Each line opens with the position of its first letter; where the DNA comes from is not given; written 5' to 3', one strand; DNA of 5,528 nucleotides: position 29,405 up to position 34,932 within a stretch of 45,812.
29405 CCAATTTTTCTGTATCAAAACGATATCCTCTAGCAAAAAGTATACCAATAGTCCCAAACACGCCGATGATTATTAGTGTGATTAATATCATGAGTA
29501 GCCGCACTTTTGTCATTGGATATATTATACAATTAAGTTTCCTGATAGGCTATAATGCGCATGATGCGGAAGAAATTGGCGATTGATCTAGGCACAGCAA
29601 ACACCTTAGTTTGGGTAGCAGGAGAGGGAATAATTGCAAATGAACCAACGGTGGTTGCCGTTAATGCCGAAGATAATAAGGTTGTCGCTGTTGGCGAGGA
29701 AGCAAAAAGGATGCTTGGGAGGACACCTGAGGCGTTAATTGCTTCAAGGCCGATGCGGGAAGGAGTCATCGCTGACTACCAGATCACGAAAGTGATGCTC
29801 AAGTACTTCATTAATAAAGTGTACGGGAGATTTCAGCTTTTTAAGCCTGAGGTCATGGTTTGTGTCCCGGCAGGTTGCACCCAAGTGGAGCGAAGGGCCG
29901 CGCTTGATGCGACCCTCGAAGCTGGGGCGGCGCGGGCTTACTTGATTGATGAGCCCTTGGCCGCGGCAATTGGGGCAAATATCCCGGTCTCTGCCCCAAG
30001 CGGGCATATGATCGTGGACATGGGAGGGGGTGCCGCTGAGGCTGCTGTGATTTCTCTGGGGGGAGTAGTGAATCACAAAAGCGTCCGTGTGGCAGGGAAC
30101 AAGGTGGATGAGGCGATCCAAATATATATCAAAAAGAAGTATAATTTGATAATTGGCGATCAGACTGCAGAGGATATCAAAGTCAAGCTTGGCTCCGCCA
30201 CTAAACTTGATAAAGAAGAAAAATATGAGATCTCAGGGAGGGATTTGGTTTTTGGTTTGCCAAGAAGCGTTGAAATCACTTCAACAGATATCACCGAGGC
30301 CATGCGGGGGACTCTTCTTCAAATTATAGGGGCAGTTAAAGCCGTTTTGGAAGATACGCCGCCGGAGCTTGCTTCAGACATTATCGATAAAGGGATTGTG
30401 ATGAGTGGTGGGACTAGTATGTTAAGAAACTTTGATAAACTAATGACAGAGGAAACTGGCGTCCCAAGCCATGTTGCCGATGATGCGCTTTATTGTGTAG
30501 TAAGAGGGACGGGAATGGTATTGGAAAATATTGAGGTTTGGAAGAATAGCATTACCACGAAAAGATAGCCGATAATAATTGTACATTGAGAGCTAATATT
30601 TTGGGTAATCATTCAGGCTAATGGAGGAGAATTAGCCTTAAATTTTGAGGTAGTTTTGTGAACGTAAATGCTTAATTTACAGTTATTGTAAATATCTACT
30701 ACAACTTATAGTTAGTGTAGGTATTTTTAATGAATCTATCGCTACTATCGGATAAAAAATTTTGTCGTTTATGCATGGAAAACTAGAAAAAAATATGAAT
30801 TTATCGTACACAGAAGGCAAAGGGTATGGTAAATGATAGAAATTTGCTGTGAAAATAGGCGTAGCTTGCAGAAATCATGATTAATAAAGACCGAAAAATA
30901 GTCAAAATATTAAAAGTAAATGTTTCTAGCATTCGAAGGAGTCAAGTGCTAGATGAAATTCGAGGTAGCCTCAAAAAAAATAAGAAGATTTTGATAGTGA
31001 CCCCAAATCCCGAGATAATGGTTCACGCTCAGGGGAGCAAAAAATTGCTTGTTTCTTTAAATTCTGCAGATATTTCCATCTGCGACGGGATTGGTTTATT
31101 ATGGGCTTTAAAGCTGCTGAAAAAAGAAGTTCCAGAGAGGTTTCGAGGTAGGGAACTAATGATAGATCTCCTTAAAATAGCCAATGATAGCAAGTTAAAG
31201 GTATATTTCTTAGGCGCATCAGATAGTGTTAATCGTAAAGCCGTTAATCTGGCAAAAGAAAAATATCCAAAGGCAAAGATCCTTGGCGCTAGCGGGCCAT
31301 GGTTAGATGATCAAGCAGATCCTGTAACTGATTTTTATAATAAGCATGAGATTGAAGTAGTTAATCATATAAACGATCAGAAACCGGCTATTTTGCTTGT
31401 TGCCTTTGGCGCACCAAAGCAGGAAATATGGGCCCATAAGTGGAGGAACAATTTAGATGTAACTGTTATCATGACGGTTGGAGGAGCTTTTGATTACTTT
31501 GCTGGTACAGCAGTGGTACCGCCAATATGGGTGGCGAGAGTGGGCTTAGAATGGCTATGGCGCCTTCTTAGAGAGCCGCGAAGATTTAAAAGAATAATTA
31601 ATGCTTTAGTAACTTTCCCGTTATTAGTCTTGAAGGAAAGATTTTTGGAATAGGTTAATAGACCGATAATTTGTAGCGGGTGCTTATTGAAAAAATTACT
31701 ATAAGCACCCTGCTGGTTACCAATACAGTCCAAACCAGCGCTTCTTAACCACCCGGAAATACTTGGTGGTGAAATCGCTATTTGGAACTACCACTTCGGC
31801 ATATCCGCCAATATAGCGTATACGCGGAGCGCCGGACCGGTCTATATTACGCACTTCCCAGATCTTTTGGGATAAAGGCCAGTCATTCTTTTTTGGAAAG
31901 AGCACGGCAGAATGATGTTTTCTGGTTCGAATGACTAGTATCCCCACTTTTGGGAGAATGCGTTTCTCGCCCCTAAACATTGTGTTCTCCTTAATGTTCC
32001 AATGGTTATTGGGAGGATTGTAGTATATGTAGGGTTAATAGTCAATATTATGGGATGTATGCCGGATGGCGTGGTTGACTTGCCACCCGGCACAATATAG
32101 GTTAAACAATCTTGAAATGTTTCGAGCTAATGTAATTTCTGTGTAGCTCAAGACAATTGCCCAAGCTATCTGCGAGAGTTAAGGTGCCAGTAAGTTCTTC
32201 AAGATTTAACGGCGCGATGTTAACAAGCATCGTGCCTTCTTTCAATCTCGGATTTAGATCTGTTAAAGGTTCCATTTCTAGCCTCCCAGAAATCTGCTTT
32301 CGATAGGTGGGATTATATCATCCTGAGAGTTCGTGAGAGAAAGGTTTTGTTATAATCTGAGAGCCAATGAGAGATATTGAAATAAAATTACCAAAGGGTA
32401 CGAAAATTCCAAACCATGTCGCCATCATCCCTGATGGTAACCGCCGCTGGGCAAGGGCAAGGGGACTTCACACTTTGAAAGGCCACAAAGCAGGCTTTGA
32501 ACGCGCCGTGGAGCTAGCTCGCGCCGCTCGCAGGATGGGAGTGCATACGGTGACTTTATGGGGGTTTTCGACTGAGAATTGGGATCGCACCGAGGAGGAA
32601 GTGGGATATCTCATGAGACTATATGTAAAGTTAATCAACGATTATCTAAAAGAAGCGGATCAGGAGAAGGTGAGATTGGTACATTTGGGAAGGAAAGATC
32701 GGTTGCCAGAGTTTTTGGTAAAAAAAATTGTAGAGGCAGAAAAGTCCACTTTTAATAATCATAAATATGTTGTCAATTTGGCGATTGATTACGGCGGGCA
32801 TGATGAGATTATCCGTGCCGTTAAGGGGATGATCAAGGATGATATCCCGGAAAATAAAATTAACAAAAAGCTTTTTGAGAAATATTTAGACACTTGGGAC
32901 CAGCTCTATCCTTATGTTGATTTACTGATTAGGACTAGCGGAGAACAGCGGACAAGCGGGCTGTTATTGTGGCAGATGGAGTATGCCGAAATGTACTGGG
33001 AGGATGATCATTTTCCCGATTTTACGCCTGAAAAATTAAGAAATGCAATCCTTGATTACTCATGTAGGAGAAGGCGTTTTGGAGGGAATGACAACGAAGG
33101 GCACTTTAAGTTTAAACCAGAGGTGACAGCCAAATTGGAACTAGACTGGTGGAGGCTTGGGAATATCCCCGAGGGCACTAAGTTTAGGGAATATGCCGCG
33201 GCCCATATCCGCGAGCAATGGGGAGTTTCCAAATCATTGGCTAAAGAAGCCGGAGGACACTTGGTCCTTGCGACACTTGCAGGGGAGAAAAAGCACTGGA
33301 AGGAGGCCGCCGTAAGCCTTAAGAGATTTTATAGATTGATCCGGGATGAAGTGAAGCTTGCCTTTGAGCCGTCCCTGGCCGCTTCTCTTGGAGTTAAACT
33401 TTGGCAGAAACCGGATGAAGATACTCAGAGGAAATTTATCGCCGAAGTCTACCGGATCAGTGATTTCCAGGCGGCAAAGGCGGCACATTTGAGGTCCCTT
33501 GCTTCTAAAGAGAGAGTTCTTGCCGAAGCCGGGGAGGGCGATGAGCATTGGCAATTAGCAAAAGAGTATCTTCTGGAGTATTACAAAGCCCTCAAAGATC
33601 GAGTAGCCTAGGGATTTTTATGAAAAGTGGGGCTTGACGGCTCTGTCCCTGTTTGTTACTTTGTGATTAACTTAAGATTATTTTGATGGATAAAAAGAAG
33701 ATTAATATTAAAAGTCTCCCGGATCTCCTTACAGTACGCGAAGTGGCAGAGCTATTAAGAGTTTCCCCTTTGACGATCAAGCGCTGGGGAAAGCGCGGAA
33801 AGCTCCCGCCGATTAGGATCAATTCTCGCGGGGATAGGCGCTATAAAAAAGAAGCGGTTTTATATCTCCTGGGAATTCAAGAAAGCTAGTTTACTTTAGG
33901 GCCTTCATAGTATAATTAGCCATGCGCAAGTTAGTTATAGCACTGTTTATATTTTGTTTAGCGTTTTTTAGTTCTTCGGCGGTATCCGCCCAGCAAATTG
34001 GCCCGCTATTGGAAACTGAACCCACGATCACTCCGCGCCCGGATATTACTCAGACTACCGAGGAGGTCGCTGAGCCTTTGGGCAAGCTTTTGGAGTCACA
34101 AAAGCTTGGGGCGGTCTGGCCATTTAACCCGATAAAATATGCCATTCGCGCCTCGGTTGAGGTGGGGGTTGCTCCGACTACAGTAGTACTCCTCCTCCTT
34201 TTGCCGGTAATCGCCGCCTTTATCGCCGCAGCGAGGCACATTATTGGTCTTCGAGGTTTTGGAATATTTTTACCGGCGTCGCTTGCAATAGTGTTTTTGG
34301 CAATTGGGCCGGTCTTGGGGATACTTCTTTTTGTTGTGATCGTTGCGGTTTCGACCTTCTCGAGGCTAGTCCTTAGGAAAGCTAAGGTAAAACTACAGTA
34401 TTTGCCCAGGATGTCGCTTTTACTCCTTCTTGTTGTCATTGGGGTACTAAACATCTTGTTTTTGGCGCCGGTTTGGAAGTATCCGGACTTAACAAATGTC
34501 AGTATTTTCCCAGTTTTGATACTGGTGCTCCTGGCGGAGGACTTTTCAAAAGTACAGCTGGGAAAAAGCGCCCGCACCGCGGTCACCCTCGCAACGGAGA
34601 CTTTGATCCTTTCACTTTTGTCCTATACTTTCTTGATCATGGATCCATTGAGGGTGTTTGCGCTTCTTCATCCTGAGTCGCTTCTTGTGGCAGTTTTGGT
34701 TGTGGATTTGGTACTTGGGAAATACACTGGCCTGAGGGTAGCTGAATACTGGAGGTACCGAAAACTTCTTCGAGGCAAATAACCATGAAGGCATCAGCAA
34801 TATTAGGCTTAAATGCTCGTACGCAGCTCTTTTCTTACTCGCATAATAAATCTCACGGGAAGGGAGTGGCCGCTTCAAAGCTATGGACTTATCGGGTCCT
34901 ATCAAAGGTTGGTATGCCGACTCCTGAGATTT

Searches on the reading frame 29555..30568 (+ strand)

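Call 11: search_protein_families(library=pfam, proteins=[window:29555-30568:+], max_evalue=0.01)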
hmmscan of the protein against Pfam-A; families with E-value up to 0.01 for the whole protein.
window:29555-30568:+ (337 aa): 6 families
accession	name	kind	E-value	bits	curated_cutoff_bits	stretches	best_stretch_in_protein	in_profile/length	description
PF06723.19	MreB_Mbl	-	6.4e-135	449.6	27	1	6-328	2-324/327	MreB/Mbl protein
PF14450.12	FtsA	-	1.4e-09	38.8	31.8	1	153-308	2-110/127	Cell division protein FtsA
PF00022.25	Actin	-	1e-08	34.7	27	1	8-196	7-191/410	Actin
PF00012.26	HSP70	-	1.4e-07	30.6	20.6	1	99-210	135-252/599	Hsp70 protein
PF11104.14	PilM_2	-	0.0003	20.3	27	0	280-310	277-307/340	Type IV pilus assembly protein PilM;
PF08841.16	DDR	-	0.0013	18.3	24.6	1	133-209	117-188/328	Diol dehydratase reactivase ATPase-like domain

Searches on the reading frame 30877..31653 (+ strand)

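Call 25: search_protein_families(library=pfam, proteins=[window:30877-31653:+], max_evalue=0.001)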
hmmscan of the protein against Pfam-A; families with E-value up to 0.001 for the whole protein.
window:30877-31653:+ (258 aa): 1 family
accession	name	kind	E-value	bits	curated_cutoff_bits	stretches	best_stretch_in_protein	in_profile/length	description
PF03808.19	Glyco_tran_WecG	-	1.9e-52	177.9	27.4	1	64-240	1-167/168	Glycosyl transferase WecG/TagA/CpsF family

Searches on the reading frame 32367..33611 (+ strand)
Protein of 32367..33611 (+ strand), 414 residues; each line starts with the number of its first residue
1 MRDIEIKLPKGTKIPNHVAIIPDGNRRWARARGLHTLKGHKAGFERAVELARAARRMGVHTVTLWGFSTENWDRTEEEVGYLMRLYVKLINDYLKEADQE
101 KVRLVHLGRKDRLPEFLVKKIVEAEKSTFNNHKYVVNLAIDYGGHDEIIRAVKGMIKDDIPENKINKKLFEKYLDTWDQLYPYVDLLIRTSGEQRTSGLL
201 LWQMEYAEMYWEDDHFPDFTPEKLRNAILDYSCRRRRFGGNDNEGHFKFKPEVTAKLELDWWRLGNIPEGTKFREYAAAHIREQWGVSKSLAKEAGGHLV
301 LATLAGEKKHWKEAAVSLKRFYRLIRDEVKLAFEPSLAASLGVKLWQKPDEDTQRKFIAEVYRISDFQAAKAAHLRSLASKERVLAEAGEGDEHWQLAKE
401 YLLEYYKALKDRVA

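Call 25: search_protein_families(library=pfam, proteins=[window:32367-33611:+], max_evalue=0.001)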
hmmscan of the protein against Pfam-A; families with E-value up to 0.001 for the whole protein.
window:32367-33611:+ (414 aa): 1 family
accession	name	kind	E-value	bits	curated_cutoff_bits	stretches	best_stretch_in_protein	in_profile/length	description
PF01255.24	Prenyltransf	-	7.4e-69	232.1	27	1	21-239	1-219/219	Putative undecaprenyl diphosphate synthase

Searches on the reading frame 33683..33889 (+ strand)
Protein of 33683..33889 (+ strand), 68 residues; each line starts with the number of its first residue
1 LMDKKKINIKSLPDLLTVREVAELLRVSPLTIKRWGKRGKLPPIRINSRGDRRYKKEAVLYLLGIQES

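Call 6: search_protein_families(library=pfam, proteins=[window:33683-33889:+], max_evalue=0.01)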
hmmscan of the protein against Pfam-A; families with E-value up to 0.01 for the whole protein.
window:33683-33889:+ (68 aa): 5 families
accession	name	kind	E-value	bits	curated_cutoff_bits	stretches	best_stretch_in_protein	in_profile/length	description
PF12728.13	HTH_17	-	2.7e-11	44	27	1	15-60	1-44/51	Helix-turn-helix domain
PF13411.12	MerR_1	-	5e-11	43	21.6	1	17-66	2-50/69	MerR HTH family regulatory protein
PF00376.29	MerR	-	8.3e-09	35.6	28.2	1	17-54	1-38/38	MerR family regulatory protein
PF13542.12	HTH_Tnp_ISL3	-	0.0043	16.9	27.4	1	14-35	26-46/51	Helix-turn-helix domain of transposase family ISL3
PF13384.12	HTH_23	-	0.0065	16.7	24.6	0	15-35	17-37/50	Homeodomain-like domain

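Call 102: search_protein_families(library=ncbifam, proteins=[window:33683-33889:+], max_evalue=0.01)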
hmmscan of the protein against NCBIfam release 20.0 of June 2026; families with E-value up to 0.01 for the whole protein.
window:33683-33889:+ (68 aa): 5 families
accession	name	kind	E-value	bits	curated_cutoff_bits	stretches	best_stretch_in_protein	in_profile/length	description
NF033787.1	HTH_BldC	subfamily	6.9e-12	45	77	1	15-63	2-49/49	BldC family transcriptional regulator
TIGR01764.1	excise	domain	5.6e-08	33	28.8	1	15-59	1-43/49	excisionase family DNA-binding protein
NF033518.0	transpos_IS607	equivalog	6.2e-05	22.6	110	1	20-66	2-47/187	IS607 family transposase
NF047737.1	antiphage_MADS1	equivalog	0.00011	22.4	80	1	14-56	2-42/49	methylation-associated defense system helix-turn-helix domain-containing protein MAD1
NF046037.1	carphisopro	domain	0.0023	18.1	38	1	18-45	11-38/54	carph-isopro domain-containing protein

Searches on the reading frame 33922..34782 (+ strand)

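Call 25: search_protein_families(library=pfam, proteins=[window:33922-34782:+], max_evalue=0.001)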
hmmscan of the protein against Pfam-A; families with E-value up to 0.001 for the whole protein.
window:33922-34782:+ (286 aa): 1 family
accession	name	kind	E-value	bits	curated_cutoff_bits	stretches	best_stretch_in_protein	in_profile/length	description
PF14402.11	7TM_transglut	-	3.1e-23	83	25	1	90-282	58-247/248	7 transmembrane helices usually fused to an inactive transglutaminase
